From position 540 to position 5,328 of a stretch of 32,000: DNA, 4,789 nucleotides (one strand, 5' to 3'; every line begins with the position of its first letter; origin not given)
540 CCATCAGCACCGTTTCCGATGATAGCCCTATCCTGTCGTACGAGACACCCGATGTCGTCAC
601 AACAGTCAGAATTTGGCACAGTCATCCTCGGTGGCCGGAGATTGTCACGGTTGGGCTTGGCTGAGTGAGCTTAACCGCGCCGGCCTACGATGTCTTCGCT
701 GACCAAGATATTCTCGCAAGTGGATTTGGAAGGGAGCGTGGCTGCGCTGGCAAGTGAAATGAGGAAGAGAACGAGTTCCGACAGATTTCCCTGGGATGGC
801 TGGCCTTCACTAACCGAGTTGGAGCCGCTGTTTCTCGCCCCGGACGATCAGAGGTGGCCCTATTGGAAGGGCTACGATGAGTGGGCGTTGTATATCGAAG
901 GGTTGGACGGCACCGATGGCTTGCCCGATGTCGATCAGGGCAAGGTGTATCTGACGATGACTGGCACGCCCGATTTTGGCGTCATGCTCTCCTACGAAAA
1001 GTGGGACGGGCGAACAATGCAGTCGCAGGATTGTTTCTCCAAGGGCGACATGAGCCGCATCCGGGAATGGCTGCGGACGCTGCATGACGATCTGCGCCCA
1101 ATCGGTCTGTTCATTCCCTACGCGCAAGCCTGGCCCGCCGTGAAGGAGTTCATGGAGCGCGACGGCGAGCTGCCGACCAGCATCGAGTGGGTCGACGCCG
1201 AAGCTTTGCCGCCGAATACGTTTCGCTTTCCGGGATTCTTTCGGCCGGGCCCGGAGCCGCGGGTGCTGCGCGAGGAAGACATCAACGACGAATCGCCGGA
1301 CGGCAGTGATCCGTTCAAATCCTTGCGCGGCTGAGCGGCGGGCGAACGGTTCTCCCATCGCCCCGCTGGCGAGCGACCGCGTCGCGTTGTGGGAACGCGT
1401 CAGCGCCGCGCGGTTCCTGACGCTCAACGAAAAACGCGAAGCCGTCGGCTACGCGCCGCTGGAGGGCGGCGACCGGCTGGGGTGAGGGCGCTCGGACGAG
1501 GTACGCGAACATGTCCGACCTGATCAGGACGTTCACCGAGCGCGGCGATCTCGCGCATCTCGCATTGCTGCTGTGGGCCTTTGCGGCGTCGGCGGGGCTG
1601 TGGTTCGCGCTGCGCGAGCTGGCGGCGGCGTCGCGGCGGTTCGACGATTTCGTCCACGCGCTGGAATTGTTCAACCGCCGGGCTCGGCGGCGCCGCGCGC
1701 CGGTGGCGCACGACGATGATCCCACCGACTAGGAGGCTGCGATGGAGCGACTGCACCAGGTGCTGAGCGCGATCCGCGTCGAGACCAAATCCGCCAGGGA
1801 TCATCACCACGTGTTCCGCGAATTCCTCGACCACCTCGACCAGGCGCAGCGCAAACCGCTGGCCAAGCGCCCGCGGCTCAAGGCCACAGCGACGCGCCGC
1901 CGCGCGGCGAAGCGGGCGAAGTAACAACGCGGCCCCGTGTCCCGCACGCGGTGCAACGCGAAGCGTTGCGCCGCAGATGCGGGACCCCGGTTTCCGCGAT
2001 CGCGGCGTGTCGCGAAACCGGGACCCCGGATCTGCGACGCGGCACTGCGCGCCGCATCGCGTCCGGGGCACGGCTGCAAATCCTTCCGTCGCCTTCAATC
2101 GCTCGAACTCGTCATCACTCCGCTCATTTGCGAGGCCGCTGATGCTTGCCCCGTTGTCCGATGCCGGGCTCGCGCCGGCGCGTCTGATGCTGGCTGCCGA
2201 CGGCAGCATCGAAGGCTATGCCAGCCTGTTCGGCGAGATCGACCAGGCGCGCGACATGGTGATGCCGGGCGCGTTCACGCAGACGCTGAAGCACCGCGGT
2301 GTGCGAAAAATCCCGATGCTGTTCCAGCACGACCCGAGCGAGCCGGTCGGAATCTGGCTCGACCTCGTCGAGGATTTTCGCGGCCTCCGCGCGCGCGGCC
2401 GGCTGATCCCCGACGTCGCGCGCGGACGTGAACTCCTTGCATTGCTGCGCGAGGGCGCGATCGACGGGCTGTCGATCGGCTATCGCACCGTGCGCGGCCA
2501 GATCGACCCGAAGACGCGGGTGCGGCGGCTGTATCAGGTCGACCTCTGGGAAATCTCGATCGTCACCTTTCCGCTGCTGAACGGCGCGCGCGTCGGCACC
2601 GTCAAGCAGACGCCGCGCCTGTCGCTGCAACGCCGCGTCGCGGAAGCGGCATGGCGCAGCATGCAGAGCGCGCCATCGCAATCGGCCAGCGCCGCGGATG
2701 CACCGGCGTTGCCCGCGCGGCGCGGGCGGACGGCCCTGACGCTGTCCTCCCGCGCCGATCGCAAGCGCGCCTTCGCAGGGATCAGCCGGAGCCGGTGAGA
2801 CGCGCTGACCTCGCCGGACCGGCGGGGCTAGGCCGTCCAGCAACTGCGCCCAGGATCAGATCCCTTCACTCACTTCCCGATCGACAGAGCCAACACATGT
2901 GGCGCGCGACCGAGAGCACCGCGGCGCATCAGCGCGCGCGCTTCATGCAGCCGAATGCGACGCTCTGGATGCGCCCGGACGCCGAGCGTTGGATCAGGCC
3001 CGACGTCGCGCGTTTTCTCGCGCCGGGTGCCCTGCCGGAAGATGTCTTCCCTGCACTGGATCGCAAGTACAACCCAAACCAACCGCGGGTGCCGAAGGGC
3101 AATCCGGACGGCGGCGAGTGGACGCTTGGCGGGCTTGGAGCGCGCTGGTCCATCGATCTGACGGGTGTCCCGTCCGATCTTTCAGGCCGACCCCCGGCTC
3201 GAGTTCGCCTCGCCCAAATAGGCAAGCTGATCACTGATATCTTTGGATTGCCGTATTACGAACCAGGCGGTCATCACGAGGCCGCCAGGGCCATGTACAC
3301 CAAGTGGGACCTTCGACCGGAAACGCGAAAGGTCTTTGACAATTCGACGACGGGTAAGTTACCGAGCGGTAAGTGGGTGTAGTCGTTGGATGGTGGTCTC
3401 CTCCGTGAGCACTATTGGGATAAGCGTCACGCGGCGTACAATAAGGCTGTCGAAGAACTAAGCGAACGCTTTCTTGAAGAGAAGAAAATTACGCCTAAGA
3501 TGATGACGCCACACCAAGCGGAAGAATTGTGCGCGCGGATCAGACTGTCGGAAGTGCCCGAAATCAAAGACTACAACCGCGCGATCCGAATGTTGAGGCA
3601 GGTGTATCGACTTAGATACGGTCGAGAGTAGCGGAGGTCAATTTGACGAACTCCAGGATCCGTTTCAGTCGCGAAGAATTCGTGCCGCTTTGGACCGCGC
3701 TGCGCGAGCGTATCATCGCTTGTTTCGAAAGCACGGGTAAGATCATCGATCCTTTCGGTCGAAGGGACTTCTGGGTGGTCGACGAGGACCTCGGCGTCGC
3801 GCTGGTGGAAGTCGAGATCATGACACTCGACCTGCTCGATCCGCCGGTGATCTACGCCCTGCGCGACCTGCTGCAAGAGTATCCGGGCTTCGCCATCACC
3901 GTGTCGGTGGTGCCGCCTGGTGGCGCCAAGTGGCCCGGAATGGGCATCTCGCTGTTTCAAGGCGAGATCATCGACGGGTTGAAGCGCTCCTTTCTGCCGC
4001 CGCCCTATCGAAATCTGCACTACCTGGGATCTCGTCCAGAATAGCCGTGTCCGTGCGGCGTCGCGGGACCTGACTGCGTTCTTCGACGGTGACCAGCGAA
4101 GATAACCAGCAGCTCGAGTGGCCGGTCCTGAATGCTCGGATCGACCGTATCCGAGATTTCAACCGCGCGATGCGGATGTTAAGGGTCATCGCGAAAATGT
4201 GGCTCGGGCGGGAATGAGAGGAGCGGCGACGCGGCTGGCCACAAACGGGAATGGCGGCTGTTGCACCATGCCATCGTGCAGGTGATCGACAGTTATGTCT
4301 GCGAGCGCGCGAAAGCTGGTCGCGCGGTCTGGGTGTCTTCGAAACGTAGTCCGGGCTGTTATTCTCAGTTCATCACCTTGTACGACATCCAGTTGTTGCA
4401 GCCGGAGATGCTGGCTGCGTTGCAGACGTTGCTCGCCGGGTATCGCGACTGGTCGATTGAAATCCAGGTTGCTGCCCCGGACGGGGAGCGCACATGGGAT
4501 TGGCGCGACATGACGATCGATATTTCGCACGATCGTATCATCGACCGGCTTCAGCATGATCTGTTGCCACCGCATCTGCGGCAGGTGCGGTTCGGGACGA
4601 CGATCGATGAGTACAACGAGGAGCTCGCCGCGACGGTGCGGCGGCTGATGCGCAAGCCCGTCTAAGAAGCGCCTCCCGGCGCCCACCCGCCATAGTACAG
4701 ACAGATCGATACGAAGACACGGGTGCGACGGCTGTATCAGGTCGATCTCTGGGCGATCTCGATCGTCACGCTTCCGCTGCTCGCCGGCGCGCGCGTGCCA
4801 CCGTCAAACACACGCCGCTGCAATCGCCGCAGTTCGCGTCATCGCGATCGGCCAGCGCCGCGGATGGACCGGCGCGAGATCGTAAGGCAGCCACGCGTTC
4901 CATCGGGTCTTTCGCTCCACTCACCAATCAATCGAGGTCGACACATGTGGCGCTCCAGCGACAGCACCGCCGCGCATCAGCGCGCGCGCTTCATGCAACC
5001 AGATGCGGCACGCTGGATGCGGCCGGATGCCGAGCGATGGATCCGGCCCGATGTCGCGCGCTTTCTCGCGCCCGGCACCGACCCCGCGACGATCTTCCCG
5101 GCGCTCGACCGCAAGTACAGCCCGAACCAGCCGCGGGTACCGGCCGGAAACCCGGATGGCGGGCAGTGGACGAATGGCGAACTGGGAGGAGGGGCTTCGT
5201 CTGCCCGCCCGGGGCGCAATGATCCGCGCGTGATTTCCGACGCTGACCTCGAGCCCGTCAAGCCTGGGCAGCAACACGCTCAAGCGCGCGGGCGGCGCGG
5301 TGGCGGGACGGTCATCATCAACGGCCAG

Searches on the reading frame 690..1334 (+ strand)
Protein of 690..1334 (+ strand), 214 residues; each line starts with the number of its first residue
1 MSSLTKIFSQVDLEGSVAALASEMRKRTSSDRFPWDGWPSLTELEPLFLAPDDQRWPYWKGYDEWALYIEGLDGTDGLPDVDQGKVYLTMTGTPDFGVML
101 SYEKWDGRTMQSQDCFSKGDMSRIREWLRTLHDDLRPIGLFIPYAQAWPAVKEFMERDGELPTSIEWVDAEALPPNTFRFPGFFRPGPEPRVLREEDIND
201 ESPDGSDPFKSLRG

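Call 6: search_protein_families(library=pfam, proteins=[window:690-1334:+], max_evalue=0.01)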
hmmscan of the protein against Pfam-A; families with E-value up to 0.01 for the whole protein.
window:690-1334:+ (214 aa): 1 family
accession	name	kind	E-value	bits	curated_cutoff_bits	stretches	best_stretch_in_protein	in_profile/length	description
PF14430.11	Imm1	-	0.0023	19.1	22.4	1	137-168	94-124/125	Immunity protein Imm1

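Call 19: search_protein_families(library=ncbifam, proteins=[window:690-1334:+], max_evalue=0.01)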
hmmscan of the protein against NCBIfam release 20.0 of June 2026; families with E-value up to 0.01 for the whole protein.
window:690-1334:+ (214 aa): 0 families

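Call 22: find_encoding_contigs(protein=window:690-1334:+, flank=10000, max_places=10)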
Protein window:690-1334:+ (214 aa): no gene with exactly this product is on record in the collection.

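Call 55: search_protein_families(library=phrogs, proteins=[window:690-1334:+], max_evalue=0.01)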
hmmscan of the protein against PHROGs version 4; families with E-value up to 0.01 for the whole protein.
window:690-1334:+ (214 aa): 0 families

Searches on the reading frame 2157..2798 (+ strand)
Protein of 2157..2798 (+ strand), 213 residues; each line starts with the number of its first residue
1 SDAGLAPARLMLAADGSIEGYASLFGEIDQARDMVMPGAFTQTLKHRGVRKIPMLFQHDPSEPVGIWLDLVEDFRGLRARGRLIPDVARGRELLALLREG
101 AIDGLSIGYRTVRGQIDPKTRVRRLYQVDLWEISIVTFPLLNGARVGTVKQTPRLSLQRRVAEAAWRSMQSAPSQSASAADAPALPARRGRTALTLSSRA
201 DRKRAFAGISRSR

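Call 6: search_protein_families(library=pfam, proteins=[window:2157-2798:+], max_evalue=0.01)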
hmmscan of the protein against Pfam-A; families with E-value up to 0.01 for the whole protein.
window:2157-2798:+ (213 aa): 1 family
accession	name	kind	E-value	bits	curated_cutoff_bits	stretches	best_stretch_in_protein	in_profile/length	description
PF04586.22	Peptidase_S78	-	2e-39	135.8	21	1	15-151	12-157/165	Caudovirus prohead serine protease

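Call 19: search_protein_families(library=ncbifam, proteins=[window:2157-2798:+], max_evalue=0.01)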
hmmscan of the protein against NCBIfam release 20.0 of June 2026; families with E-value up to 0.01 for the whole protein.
window:2157-2798:+ (213 aa): 2 families
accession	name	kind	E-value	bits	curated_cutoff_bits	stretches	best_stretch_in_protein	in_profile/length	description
TIGR01543.1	proheadase_HK97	equivalog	2.9e-30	105.3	59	1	16-151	1-140/142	HK97 family phage prohead protease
NF045541.1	scaf_prot_MCP2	exception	1.8e-08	33.4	525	1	51-203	50-211/634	prohead protease/major capsid protein fusion protein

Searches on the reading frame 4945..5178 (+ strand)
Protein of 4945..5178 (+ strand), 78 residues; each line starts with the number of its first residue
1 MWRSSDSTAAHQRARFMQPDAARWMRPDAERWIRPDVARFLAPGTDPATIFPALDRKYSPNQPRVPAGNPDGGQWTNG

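Call 61: search_protein_representatives(protein=window:4945-5178:+)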
Query: 78 residues. Proteins with E-value up to 0.001 (for the whole library): 1080; up to 1e-10: 241; up to 1e-30: 1. The best 150 are listed.
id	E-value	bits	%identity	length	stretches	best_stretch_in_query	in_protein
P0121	5.2e-35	135.4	78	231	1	1-78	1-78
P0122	3.3e-28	113.7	74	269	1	6-77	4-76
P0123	8.7e-28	112.4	77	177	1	9-77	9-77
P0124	1.4e-27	111.7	75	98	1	11-77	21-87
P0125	4.1e-27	110.2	73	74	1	5-74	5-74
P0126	4.3e-27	110.1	75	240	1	14-78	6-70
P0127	4.5e-27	110.1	74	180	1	14-78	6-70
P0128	8.8e-27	109.1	71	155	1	13-78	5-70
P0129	1.8e-26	108.2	68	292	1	3-77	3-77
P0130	2.9e-26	107.5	62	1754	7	57-76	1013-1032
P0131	7.7e-26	106.1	79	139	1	21-78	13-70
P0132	1.6e-24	101.9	55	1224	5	23-77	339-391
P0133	2.6e-24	101.2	73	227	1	17-78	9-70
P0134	8.7e-24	99.6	69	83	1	20-78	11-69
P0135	3.1e-23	97.8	71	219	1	17-78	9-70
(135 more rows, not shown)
